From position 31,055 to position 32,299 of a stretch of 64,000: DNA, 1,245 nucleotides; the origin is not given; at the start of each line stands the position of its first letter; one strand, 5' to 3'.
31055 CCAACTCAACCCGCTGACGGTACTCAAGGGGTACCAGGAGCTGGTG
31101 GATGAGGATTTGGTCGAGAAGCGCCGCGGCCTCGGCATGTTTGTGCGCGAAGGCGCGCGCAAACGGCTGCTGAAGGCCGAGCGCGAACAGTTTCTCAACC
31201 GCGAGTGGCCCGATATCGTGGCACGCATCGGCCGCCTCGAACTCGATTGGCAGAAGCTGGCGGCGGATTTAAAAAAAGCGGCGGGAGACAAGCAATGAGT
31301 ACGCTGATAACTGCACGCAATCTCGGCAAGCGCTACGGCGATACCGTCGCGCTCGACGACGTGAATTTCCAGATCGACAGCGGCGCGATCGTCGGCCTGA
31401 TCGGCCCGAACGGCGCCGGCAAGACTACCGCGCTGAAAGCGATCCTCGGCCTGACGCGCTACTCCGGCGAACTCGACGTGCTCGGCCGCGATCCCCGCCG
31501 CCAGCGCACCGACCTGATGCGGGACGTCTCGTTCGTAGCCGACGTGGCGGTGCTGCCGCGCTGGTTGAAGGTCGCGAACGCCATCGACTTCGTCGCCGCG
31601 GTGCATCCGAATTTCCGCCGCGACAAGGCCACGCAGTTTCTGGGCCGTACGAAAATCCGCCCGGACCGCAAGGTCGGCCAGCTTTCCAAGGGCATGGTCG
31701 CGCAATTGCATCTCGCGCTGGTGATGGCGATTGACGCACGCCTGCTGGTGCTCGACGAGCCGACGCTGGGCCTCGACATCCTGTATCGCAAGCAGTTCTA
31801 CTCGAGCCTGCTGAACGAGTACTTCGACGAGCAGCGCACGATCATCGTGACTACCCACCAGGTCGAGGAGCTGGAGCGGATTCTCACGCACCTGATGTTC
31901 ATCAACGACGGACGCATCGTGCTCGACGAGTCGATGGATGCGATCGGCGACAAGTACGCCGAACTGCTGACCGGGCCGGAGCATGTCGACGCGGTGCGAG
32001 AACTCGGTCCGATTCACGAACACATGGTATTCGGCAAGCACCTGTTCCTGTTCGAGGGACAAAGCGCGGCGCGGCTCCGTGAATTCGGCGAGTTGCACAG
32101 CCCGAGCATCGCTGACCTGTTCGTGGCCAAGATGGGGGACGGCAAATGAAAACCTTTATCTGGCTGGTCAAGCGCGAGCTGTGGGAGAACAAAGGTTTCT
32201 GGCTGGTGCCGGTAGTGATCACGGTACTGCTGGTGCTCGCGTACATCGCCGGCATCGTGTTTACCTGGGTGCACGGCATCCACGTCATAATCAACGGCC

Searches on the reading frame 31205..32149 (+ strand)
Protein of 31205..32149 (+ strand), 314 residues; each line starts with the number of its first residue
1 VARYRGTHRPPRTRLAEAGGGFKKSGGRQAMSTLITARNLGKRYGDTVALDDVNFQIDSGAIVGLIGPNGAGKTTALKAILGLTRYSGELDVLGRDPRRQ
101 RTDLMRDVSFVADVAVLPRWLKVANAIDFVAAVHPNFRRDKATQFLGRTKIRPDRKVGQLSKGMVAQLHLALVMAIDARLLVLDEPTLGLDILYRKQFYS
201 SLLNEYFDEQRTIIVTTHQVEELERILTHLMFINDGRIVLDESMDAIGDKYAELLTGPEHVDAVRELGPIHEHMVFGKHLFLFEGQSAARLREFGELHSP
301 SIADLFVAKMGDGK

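Call 80: search_protein_families(library=pfam, proteins=[window:31205-32149:+], max_evalue=0.00001)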
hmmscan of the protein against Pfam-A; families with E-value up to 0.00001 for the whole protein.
window:31205-32149:+ (314 aa): 3 families
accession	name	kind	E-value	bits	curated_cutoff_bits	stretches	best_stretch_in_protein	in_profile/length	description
PF00005.33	ABC_tran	-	4.5e-23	82.8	25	1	50-187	1-136/137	ABC transporter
PF13304.12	AAA_21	-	8e-14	52.8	27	1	143-223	221-303/304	AAA domain, putative AbiEii toxin, Type IV TA system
PF02463.25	SMC_N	-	8e-06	25.9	40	0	143-225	124-204/220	RecF/RecN/SMC N terminal domain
